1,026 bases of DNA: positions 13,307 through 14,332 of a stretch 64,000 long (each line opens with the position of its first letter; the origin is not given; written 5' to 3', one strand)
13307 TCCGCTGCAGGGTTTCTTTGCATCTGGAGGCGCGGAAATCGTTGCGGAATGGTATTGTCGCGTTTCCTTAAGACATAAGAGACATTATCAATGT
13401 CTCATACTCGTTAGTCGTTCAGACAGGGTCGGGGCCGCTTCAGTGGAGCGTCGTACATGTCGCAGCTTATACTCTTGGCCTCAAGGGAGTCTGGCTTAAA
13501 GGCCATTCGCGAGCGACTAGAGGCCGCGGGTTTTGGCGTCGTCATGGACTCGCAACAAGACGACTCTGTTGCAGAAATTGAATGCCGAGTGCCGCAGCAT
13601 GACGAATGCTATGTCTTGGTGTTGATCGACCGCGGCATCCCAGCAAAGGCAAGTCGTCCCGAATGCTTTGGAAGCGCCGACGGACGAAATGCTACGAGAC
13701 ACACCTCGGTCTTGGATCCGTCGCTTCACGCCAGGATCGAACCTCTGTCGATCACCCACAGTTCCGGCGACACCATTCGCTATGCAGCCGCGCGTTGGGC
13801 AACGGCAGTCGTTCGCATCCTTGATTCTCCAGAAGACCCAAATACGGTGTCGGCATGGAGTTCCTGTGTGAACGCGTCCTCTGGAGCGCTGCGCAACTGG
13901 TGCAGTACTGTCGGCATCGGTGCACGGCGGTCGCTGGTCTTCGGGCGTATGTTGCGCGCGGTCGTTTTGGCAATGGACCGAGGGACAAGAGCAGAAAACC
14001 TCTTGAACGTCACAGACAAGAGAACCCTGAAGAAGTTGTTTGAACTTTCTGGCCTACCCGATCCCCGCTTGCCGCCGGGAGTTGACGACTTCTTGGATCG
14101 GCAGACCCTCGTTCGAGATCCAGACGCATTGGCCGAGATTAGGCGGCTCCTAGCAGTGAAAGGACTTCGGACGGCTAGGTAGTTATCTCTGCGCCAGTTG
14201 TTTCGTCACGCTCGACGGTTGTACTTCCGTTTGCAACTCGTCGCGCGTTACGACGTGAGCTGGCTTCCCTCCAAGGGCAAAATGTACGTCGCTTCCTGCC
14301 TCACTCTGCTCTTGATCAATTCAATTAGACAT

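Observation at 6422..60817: ~0.45-0.69 kb direct repeats bracket a 53.7-kb segment, and the coding part diverged almost only at synonymous sites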

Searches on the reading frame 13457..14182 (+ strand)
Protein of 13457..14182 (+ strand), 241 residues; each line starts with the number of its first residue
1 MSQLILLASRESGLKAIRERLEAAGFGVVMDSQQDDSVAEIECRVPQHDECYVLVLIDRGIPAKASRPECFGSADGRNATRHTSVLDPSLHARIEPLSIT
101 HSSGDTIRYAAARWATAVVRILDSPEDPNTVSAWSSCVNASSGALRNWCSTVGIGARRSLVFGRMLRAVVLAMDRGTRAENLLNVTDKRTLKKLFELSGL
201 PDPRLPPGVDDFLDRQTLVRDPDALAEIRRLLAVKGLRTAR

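Call 9: search_protein_families(library=pfam, proteins=[window:13457-14182:+], max_evalue=0.01)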
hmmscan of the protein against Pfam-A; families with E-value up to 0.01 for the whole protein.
window:13457-14182:+ (241 aa): 0 families

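Call 13: search_protein_families(library=pfam, proteins=[window:13457-14182:+], max_evalue=0.001)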
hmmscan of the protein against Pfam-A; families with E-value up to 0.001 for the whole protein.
window:13457-14182:+ (241 aa): 0 families

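Call 71: search_protein_families(library=ncbifam, proteins=[window:13457-14182:+], max_evalue=0.01)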
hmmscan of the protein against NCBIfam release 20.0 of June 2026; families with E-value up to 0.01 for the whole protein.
window:13457-14182:+ (241 aa): 0 families
